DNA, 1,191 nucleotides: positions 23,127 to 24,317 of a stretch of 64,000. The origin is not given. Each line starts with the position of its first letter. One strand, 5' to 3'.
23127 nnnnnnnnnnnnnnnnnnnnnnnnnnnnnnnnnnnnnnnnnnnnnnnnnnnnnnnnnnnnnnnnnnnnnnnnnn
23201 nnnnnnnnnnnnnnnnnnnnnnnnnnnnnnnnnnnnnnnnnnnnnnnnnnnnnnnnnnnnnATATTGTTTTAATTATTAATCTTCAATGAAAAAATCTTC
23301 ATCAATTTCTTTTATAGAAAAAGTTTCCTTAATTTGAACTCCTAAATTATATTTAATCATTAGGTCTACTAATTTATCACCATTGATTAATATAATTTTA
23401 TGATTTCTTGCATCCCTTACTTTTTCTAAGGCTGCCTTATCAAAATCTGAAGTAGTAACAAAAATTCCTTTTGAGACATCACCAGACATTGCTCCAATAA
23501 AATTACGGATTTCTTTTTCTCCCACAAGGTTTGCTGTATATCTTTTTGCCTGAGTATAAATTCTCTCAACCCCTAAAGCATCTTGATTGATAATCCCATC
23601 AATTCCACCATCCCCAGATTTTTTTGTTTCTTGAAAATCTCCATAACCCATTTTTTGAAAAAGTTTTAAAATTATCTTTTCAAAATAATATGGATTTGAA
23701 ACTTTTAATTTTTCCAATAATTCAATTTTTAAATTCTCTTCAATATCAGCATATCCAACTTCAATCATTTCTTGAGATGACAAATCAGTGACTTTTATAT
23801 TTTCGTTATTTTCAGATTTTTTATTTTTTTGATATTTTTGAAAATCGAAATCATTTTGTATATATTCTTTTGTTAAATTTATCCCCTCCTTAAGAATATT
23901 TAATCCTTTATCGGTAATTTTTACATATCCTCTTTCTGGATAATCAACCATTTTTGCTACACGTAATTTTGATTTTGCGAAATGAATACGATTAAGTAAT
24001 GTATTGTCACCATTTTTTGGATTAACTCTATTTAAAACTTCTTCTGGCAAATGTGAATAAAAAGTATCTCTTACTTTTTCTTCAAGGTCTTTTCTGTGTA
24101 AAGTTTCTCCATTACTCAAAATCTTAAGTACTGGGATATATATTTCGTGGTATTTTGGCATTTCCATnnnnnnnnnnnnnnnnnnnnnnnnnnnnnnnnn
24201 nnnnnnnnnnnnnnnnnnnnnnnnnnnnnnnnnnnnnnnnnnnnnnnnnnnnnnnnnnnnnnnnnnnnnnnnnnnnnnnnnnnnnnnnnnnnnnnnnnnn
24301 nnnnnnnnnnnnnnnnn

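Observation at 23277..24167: Mrr-type modification-dependent restriction endonuclease embedded between a T-box leader and aspS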

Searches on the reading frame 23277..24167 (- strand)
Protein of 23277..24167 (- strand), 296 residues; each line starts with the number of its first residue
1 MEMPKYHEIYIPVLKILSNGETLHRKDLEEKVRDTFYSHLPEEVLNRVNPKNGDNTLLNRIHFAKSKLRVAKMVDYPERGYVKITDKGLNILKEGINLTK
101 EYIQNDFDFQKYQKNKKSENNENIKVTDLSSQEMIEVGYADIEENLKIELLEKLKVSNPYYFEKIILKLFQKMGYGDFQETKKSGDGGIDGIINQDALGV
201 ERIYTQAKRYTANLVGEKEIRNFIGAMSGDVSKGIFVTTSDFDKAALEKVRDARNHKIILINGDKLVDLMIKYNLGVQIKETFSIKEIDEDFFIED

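Call 5: search_protein_families(library=pfam, proteins=[window:23277-24167:-], max_evalue=0.01)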
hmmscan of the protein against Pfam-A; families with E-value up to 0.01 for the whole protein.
window:23277-24167:- (296 aa): 3 families
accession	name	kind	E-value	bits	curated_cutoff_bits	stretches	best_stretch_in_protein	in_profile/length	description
PF04471.18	Mrr_cat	-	3.8e-34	117.7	21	1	158-270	5-115/115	Restriction endonuclease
PF14338.12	Mrr_N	-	1.1e-19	70.8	29.5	1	6-94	1-87/87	Mrr N-terminal domain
PF22722.2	NA-iREase1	-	5.8e-14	52.4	27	1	163-268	2-106/106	NACHT-associated inactive Restriction Endonuclease 1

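Call 13: find_encoding_contigs(protein=window:23277-24167:-, flank=6000, max_places=10)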
Protein window:23277-24167:- (296 aa): 1 contig read that carries it; 1 place shown.
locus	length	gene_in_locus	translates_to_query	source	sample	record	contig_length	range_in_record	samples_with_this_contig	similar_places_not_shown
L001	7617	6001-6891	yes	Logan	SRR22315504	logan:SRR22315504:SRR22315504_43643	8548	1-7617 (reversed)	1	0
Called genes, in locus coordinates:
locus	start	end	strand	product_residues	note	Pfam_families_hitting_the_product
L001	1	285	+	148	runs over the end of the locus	PF02823:ATP-synt_DE_N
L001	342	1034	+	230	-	PF04402:SIMPL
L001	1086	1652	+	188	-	PF00293:NUDIX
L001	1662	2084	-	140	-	PF23477:zf_Tbcl_2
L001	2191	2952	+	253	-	PF08032:SpoU_sub_bind, PF00588:SpoU_methylase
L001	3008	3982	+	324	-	PF00579:tRNA-synt_1b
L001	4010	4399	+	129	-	-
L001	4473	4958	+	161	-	-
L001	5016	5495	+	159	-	-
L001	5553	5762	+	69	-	-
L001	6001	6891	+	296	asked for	PF14338:Mrr_N, PF22722:NA-iREase1, PF04471:Mrr_cat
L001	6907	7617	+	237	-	?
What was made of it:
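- The same junctions appear in a Logan assembly (L001, 100% identical, call 13), although this may derive from the same reads.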

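Call 15: find_homologous_proteins(query=window:23277-24167:-)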
Query window:23277-24167:- (296 aa): 7014 proteins with E <= 0.001 among 8000 candidates; the best 120 are listed.
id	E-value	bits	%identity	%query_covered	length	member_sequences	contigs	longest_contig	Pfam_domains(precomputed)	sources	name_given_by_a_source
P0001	7.3e-188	641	100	100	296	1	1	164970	PF14338.13,PF22722.3,PF04471.19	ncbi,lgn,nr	ncbi:MAG: restriction endonuclease [Candidatus Pacebacteria bacterium]|nr:restriction endonuclease [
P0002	3.0e-103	363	50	99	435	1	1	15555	PF13156.13,PF14338.13,PF22722.3,PF19675.5,PF04471.19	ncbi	-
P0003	5.4e-102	359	59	100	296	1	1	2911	PF14338.13,PF22722.3,PF04471.19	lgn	-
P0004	6.0e-101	356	60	100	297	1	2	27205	PF14338.13,PF22722.3,PF04471.19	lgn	-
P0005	5.0e-100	352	57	100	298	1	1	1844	PF14338.13,PF22722.3,PF04471.19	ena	-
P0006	1.1e-99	351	56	99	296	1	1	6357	PF13156.13,PF14338.13,PF22722.3,PF04471.19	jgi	jgi:restriction system protein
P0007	1.9e-99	351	59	99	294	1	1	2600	PF13156.13,PF14338.13,PF22722.3,PF04471.19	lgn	-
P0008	2.0e-99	351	58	100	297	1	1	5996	PF13156.13,PF14338.13,PF22722.3,PF04471.19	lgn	-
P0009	2.3e-99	350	58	100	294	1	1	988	PF13156.13,PF14338.13,PF22722.3,PF04471.19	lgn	-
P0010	4.8e-99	349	58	100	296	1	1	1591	PF13156.13,PF14338.13,PF22722.3,PF04471.19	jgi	jgi:restriction system protein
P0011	7.9e-99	349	57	100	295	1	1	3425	PF13156.13,PF14338.13,PF22722.3,PF04471.19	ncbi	-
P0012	9.3e-99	348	59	99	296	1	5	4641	PF13156.13,PF14338.13,PF22722.3,PF04471.19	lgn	-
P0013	1.1e-98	348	57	100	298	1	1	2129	PF13156.13,PF14338.13,PF22722.3,PF04471.19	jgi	jgi:restriction system protein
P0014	1.3e-98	348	56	99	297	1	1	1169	PF14338.13,PF22722.3,PF04471.19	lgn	-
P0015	1.7e-98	348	57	99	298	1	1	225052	PF14338.13,PF22722.3,PF04471.19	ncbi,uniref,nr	ncbi:restriction endonuclease [Gillisia sp. CAL575]|uniref:restriction endonuclease n=1 Tax=Gillisia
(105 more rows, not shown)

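Call 25: search_protein_families(library=padloc, max_evalue=0.01, proteins=[window:23277-24167:-])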
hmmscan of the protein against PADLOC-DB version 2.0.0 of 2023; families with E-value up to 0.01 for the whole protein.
window:23277-24167:- (296 aa): 7 families
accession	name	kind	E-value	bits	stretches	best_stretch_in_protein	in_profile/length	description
PDLC03657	mREase_IV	-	1.2e-50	170.7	1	1-293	1-314/317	Type IV methyl-directed restriction enzyme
PDLC04796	PDC-S02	-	6.9e-25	85.8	1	72-295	179-381/390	-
PDLC04806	PDC-S02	-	7.7e-24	82.5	1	128-273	156-303/324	-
PDLC04819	PDC-S02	-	5.8e-21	73.1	1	120-273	163-309/334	-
PDLC03203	mREase_II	-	1.7e-09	35.4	1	147-273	242-374/393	Type II methyl-directed restriction enzyme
PDLC03663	mREase_IV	-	5.1e-09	33.3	1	158-278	413-530/544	Type IV methyl-directed restriction enzyme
PDLC03206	mREase_II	-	0.00017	18.2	1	180-270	302-399/434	Type II methyl-directed restriction enzyme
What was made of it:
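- On Mrr family, type IV modification-dependent restriction endonuclease: PADLOC mREase_IV, E 1.2e-50 (call 25).
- Checked: It hits Pfam Mrr_N (residues 6-94, E 1.1e-19) and Mrr_cat (158-270, E 3.8e-34) (call 5), and PADLOC mREase_IV over its full length (E 1.2e-50, call 25).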

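Call 28: find_encoding_contigs(protein=P0004, flank=5000, max_places=3)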
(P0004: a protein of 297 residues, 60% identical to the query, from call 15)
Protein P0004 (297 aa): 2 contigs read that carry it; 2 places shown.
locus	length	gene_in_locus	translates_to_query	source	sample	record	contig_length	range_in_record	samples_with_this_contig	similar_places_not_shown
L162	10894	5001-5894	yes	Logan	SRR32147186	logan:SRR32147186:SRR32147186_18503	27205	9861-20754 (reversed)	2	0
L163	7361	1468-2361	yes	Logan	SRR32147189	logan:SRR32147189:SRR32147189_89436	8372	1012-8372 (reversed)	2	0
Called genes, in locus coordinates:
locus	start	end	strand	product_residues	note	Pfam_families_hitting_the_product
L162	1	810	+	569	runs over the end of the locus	PF03717:PBP_dimer, PF00905:Transpeptidase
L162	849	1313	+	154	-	PF03449:GreA_GreB_N, PF01272:GreA_GreB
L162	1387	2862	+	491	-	PF01336:tRNA_anti-codon, PF00152:tRNA-synt_2, PF01409:tRNA-synt_2d (faint)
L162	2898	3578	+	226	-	PF06790:UPF0259 (faint), PF10110:GPDPase_memb (weak), PF06161:DUF975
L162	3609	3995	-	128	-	PF18936:DUF5684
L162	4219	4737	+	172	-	-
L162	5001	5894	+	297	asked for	PF14338:Mrr_N, PF04471:Mrr_cat, PF22722:NA-iREase1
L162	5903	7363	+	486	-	PF01336:tRNA_anti-codon, PF00152:tRNA-synt_2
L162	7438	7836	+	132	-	-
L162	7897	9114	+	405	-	PF02073:Peptidase_M29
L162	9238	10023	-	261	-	-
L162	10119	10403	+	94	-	PF01371:Trp_repressor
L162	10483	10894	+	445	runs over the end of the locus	PF01546:Peptidase_M20, PF07687:M20_dimer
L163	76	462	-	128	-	PF18936:DUF5684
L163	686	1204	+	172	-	-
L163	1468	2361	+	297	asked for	PF14338:Mrr_N, PF04471:Mrr_cat, PF22722:NA-iREase1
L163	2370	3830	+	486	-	PF01336:tRNA_anti-codon, PF00152:tRNA-synt_2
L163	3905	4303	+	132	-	-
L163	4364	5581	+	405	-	PF02073:Peptidase_M29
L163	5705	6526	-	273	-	-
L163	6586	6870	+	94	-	PF01371:Trp_repressor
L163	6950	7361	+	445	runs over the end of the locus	PF01546:Peptidase_M20, PF07687:M20_dimer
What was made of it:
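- The same architecture appears in two unrelated samples (L162 and L163, call 28).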

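Call 39: search_solved_structures(query=window:23277-24167:-, max_evalue=0.001, show_alignments=2)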
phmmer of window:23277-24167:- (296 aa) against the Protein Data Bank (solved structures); distinct sequences matched with E-value up to 0.001: 1.
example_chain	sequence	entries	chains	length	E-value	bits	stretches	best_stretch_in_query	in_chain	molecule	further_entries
4oc8_A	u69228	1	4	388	0.00029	23.5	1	143-270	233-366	restriction endonuclease AspBHI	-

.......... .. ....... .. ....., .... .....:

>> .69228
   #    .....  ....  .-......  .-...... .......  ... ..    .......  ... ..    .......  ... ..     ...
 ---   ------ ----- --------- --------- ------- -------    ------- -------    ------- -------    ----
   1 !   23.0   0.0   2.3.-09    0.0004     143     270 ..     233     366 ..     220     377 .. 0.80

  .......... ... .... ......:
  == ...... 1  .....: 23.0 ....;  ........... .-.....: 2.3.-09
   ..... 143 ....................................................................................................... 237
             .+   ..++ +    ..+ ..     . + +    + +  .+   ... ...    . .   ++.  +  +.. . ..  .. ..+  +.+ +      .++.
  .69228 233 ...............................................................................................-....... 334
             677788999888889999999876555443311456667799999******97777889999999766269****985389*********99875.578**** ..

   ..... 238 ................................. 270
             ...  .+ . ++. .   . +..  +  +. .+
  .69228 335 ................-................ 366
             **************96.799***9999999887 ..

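Call 40: search_protein_families(library=ncbifam, proteins=[window:23277-24167:-], max_evalue=0.001)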
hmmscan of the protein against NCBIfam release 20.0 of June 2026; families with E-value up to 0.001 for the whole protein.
window:23277-24167:- (296 aa): 0 families

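Call 59: find_encoding_contigs(protein=P0010, flank=3000, max_places=2)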
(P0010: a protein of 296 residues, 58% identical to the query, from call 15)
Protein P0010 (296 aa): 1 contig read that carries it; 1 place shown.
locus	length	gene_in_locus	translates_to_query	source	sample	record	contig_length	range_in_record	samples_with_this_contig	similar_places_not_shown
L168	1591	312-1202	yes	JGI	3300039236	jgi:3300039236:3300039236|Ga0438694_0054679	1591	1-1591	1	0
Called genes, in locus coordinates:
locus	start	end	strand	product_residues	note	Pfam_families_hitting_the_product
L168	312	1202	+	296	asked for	PF14338:Mrr_N, PF04471:Mrr_cat, PF13156:Mrr_cat_2 (weak), PF22722:NA-iREase1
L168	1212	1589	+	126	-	?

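Call 60: find_encoding_contigs(protein=P0002, flank=3000, max_places=2)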
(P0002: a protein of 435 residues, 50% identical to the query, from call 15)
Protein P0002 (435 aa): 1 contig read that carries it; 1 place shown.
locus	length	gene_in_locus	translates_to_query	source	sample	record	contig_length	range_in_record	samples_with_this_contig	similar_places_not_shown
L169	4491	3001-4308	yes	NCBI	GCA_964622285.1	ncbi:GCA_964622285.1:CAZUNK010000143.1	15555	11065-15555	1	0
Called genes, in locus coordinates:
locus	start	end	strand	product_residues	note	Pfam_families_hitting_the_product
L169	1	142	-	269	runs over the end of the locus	PF08379:Bact_transglu_N, PF01841:Transglut_core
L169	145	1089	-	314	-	PF04168:Alpha-E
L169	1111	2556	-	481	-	PF04174:CP_ATPgrasp_1, PF14403:CP_ATPgrasp_2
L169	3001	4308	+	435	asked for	PF14338:Mrr_N, PF19675:ORC3_ins (faint), PF14338:Mrr_N, PF04471:Mrr_cat, PF22722:NA-iREase1, PF13156:Mrr_cat_2 (weak)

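Call 75: predict_structure(alignment_id=A4)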
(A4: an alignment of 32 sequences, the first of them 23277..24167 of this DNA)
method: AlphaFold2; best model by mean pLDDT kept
length: 296 residues; sequences in the alignment: 32
mean_pLDDT: 79.6   pTM: 0.52
mean pLDDT of the five models: 79.6, 74.4, 71.1, 70.0, 67.4
residues with pLDDT >= 90: 95; 70-90: 125; 50-70: 54; < 50: 22
segments of 3 or more residues with pLDDT < 50: 118-129, 280-283
pLDDT, mean of each block of 10 residues (from residue 1): 87 97 96 96 84 79 91 93 97 92 89 63 41 57 78 83 84 76 55 59 79 82 81 88 92 87 91 73 56 58
secondary structure, 60 per line:
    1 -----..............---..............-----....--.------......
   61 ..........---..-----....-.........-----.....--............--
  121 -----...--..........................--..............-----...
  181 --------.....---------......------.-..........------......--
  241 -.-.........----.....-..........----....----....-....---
elements in order: H6-19 H25-36 H42-45 H56-70 E81-84 H86-94 H100-104 H107-118 H131-156 H159-172 E178-180 E189-193 E203-208 H217-226 E233-238 H244-252 E257-261 H263-272 E277-280 E285-288 H290-293
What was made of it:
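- On Mrr family, type IV modification-dependent restriction endonuclease: The model is confident there, with pLDDT 84-97 (call 75).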

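Call 77: fold_search(model_id=the predicted structure, library=pdb)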
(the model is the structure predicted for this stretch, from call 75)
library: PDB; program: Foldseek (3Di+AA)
matches with E <= 10: 888; with E <= 0.001: 7
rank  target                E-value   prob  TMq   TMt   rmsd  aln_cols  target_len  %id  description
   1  4f0p_A                6.4e-05  1.00  0.33  0.23   4.3       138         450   19  MspJI Restriction Endonuclease - P31 Form (released 2012-08-08)
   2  4oc8_A                6.8e-05  1.00  0.37  0.29   3.9       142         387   28  DNA modification-dependent restriction endonuclease AspBHI (released 2014-03-19)
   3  4f0p_B                8.6e-05  1.00  0.35  0.24  16.8       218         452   15  MspJI Restriction Endonuclease - P31 Form (released 2012-08-08)
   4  4f0q_D                9.6e-05  1.00  0.29  0.20  20.0       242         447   13  MspJI Restriction Endonuclease - P21 Form (released 2012-08-08)
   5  4f0p_C                1.5e-04  1.00  0.34  0.23   3.9       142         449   19  MspJI Restriction Endonuclease - P31 Form (released 2012-08-08)
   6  9ja1_E                3.1e-04  1.00  0.27  0.36  10.7       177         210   14  The RNA polymerase II elongation complex from Saccharomyces cerevisiae (released 2024-09-04)
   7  5xog_E                6.4e-04  1.00  0.28  0.37   6.2       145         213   15  RNA Polymerase II elongation complex bound with Spt5 KOW5 and Elf1 (released 2017-08-16)
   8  1dzf                  1.1e-03  1.00  0.27  0.35   9.7       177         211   12  RPB5 from S.cerevisiae (released 2000-06-09)
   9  4xqk_A                1.2e-03  1.00  0.28  0.07   8.0       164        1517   19  ATP-dependent Type ISP restriction-modification enzyme LlaBIII bound to DNA (released 2015-09-16)
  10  8uhd_E                1.5e-03  1.00  0.29  0.39   8.8       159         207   14  Structure of paused transcription complex Pol II-DSIF-NELF - post-translocated (released 2024-03-20)
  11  6xre_E                1.6e-03  1.00  0.29  0.39  10.0       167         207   15  Structure of the p53/RNA polymerase II assembly (released 2021-03-24)
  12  5iy6_E                1.7e-03  1.00  0.28  0.37   8.6       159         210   18  Human holo-PIC in the closed state (released 2016-05-18)
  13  1i50_E                2.1e-03  1.00  0.28  0.37   7.4       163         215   13  RNA POLYMERASE II CRYSTAL FORM II AT 2.8 A RESOLUTION (released 2001-04-23)
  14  1k83_E                2.2e-03  1.00  0.27  0.36  10.7       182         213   13  Crystal Structure of Yeast RNA Polymerase II Complexed with the Inhibitor Alpha Amanitin (released 2002-02-13)
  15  4c2m_E                2.3e-03  1.00  0.29  0.38   6.0       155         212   12  Structure of RNA polymerase I at 2.8 A resolution (released 2013-10-23)
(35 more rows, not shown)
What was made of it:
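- On Mrr family, type IV modification-dependent restriction endonuclease: Foldseek top hits are MspJI and AspBHI (call 77).
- Closest known: MspJI and AspBHI, modification-dependent restriction enzymes. Same: They are the best structural and sequence matches in the PDB for the catalytic domain (calls 39, 77).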
